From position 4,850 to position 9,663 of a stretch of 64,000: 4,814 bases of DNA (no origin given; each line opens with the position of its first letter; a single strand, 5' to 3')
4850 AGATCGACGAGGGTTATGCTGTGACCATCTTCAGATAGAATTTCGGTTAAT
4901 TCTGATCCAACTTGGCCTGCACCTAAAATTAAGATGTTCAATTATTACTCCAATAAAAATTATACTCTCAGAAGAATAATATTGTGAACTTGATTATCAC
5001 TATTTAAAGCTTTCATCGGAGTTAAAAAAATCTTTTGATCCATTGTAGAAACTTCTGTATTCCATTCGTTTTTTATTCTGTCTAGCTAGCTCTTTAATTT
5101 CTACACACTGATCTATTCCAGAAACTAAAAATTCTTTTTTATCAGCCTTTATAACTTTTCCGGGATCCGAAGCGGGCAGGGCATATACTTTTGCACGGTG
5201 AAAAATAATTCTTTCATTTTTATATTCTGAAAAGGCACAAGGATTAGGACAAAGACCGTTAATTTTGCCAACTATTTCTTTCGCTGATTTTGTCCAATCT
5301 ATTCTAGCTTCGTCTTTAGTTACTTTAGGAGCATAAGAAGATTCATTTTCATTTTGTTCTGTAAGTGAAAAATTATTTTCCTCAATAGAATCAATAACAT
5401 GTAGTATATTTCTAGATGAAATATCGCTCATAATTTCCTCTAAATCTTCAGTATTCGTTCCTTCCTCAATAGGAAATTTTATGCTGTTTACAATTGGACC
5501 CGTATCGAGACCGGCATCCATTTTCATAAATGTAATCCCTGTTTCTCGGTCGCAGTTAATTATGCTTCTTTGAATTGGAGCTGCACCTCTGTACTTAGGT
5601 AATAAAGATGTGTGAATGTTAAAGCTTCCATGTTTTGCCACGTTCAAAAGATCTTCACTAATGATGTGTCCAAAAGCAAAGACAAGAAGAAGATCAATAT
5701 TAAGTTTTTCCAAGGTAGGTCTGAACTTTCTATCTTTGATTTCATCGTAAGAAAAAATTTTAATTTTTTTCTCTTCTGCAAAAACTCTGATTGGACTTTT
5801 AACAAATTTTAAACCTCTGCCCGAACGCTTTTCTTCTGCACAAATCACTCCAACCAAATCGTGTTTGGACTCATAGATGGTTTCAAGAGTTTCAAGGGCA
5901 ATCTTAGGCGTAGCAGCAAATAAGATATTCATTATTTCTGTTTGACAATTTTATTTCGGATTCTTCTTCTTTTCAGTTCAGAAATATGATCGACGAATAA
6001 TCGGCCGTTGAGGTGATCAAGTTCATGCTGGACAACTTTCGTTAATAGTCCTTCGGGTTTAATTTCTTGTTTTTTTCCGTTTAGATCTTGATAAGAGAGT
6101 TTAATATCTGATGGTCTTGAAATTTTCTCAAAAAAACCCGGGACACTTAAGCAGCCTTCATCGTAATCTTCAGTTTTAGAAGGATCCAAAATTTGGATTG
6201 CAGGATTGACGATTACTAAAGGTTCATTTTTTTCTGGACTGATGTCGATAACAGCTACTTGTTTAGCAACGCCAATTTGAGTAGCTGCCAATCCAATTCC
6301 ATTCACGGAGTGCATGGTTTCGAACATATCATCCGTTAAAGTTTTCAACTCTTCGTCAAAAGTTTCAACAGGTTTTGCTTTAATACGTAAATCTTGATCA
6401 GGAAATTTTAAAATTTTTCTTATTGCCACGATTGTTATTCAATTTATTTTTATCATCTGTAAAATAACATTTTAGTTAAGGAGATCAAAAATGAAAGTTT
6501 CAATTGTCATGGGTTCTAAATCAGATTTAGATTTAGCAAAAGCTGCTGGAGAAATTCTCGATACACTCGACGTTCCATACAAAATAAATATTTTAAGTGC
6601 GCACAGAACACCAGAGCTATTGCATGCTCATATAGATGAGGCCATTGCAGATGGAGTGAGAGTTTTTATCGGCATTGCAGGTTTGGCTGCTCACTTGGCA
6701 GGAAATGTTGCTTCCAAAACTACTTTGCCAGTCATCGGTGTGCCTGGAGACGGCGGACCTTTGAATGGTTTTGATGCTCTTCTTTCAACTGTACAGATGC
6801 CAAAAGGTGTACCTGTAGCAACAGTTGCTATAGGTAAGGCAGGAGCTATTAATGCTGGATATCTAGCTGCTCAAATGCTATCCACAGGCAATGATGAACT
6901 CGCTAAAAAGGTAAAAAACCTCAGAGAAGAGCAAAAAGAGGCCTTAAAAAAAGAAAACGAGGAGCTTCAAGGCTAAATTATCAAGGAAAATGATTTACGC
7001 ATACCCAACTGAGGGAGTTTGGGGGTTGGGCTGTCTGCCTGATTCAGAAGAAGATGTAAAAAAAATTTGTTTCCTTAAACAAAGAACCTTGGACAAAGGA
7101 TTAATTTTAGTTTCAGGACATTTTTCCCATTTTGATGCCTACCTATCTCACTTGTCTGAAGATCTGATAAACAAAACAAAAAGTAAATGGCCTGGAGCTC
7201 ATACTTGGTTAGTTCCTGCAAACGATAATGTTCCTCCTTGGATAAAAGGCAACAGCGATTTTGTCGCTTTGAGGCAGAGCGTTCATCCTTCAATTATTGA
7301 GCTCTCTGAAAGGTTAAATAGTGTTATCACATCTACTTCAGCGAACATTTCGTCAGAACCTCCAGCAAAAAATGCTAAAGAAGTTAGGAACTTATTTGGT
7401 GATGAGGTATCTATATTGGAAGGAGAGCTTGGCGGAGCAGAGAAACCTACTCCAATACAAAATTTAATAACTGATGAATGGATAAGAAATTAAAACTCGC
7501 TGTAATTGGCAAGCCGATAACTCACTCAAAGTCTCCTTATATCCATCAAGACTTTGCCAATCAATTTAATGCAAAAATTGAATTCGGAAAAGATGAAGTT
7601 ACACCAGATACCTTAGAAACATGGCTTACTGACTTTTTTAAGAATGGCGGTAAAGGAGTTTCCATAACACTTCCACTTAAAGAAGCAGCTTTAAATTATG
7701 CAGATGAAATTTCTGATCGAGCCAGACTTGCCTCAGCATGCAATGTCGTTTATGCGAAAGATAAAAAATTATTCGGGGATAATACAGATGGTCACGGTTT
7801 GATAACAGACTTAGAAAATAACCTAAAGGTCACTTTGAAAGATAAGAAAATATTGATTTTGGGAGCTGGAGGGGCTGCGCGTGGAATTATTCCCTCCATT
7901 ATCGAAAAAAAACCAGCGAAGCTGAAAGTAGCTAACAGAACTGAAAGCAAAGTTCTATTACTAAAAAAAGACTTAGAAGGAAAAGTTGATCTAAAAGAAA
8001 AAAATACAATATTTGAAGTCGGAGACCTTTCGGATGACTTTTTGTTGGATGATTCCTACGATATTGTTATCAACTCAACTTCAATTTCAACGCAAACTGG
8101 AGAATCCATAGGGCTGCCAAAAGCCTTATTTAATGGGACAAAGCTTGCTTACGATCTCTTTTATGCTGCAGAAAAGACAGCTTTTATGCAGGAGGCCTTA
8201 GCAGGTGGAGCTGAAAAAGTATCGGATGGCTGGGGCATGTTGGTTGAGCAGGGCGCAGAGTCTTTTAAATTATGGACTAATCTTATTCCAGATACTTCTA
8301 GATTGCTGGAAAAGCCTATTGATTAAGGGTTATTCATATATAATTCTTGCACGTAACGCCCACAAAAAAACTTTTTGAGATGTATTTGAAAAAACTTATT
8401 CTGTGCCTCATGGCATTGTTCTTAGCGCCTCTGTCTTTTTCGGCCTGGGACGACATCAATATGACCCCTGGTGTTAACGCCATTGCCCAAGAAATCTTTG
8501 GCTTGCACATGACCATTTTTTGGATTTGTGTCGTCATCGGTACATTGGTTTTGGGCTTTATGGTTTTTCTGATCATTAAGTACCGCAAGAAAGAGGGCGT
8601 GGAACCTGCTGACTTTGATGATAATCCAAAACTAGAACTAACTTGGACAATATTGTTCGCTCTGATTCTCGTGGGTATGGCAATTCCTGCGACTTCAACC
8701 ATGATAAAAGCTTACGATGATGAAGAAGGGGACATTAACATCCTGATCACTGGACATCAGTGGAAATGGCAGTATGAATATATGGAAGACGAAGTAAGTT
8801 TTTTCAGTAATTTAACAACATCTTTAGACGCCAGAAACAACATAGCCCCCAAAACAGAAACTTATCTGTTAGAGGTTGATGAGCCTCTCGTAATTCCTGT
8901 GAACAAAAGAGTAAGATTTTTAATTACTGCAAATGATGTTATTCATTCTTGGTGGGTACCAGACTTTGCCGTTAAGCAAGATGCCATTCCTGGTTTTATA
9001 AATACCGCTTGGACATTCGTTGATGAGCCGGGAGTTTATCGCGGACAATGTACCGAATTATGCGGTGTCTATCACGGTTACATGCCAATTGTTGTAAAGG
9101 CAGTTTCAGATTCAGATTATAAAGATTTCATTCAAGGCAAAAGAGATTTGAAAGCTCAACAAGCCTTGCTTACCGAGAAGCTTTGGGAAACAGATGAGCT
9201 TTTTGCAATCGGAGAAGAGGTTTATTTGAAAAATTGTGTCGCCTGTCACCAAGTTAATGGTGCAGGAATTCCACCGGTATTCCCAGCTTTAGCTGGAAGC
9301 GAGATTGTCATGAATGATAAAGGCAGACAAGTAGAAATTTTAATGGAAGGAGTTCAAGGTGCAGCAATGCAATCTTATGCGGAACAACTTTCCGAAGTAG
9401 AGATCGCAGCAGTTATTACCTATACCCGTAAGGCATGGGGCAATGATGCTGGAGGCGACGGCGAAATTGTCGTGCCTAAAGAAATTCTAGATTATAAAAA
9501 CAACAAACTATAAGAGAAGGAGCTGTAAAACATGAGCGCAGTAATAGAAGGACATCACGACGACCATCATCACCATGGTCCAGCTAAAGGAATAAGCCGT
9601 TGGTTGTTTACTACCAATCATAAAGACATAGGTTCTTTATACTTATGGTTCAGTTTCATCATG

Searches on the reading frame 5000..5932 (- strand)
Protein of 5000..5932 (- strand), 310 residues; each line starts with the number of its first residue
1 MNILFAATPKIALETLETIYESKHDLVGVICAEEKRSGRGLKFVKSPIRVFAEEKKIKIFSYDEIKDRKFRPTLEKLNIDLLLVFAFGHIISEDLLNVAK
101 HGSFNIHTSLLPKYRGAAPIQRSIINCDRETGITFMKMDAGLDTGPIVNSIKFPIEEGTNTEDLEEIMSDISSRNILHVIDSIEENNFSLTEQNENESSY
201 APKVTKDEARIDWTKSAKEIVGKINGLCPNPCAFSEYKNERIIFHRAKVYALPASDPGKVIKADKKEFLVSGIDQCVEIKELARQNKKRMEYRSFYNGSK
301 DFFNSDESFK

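Call 31: search_protein_families(library=pfam, proteins=[window:5000-5932:-], max_evalue=0.00001)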
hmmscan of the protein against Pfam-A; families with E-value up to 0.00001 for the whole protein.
window:5000-5932:- (310 aa): 2 families
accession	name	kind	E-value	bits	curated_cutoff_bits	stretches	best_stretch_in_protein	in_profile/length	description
PF00551.24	Formyl_trans_N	-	1.2e-31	110.3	26.1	1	3-177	3-178/181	Formyl transferase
PF02911.23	Formyl_trans_C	-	8e-21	74.5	21.1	1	203-299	1-99/100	Formyl transferase, C-terminal domain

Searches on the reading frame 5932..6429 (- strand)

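Call 31: search_protein_families(library=pfam, proteins=[window:5932-6429:-], max_evalue=0.00001)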
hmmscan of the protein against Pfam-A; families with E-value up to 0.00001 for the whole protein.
window:5932-6429:- (165 aa): 1 family
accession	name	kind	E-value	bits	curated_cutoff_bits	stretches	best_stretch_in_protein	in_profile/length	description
PF01327.26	Pep_deformylase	-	3.1e-50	170.2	22.8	1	3-154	1-155/156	Polypeptide deformylase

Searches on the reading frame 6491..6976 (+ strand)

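Call 31: search_protein_families(library=pfam, proteins=[window:6491-6976:+], max_evalue=0.00001)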
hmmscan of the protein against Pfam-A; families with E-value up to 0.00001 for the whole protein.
window:6491-6976:+ (161 aa): 1 family
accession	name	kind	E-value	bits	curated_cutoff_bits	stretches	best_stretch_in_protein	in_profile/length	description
PF00731.26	AIRC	-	2.8e-55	186.4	30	1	2-150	1-147/148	AIR carboxylase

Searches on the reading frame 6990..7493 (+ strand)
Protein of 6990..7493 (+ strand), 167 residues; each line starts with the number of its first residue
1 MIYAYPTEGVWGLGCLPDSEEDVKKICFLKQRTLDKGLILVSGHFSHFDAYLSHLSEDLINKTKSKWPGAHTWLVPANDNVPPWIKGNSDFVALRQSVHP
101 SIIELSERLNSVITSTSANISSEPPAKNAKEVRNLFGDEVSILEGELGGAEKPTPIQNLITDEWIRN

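Call 31: search_protein_families(library=pfam, proteins=[window:6990-7493:+], max_evalue=0.00001)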
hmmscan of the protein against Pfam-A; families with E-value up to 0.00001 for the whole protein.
window:6990-7493:+ (167 aa): 1 family
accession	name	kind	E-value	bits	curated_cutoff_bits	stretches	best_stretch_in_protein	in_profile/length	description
PF01300.24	Sua5_yciO_yrdC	-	3.2e-34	118.4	25.1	1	2-162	8-170/178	Telomere recombination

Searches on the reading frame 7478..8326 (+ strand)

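Call 31: search_protein_families(library=pfam, proteins=[window:7478-8326:+], max_evalue=0.00001)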
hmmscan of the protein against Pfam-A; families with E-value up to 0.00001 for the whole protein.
window:7478-8326:+ (282 aa): 3 families
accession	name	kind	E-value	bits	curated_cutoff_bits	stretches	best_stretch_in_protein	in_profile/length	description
PF08501.16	Shikimate_dh_N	-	3.6e-20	72.4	27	1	9-91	1-83/83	Shikimate dehydrogenase substrate binding domain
PF18317.6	SDH_C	-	9.9e-09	35.2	25.8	1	251-273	1-23/31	Shikimate 5'-dehydrogenase C-terminal domain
PF01488.26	Shikimate_DH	-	1.6e-08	35.1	24.3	1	119-202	9-84/138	Shikimate / quinate 5-dehydrogenase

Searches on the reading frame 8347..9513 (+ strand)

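Call 31: search_protein_families(library=pfam, proteins=[window:8347-9513:+], max_evalue=0.00001)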
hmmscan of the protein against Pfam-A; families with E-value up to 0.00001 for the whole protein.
window:8347-9513:+ (388 aa): 4 families
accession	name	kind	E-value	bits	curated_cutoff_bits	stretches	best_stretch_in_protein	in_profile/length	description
PF00116.26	COX2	-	1.5e-39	135.1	22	1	132-253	3-120/120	Cytochrome C oxidase subunit II, periplasmic domain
PF02790.20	COX2_TM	-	3.6e-11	43.5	22.8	1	33-115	2-85/88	Cytochrome C oxidase subunit II, transmembrane domain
PF13442.11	Cytochrome_CBB3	-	5e-09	36.8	27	1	287-359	4-67/68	Cytochrome C oxidase, cbb3-type, subunit III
PF00034.26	Cytochrom_C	-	1e-08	36.8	21.3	1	287-362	2-88/90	Cytochrome c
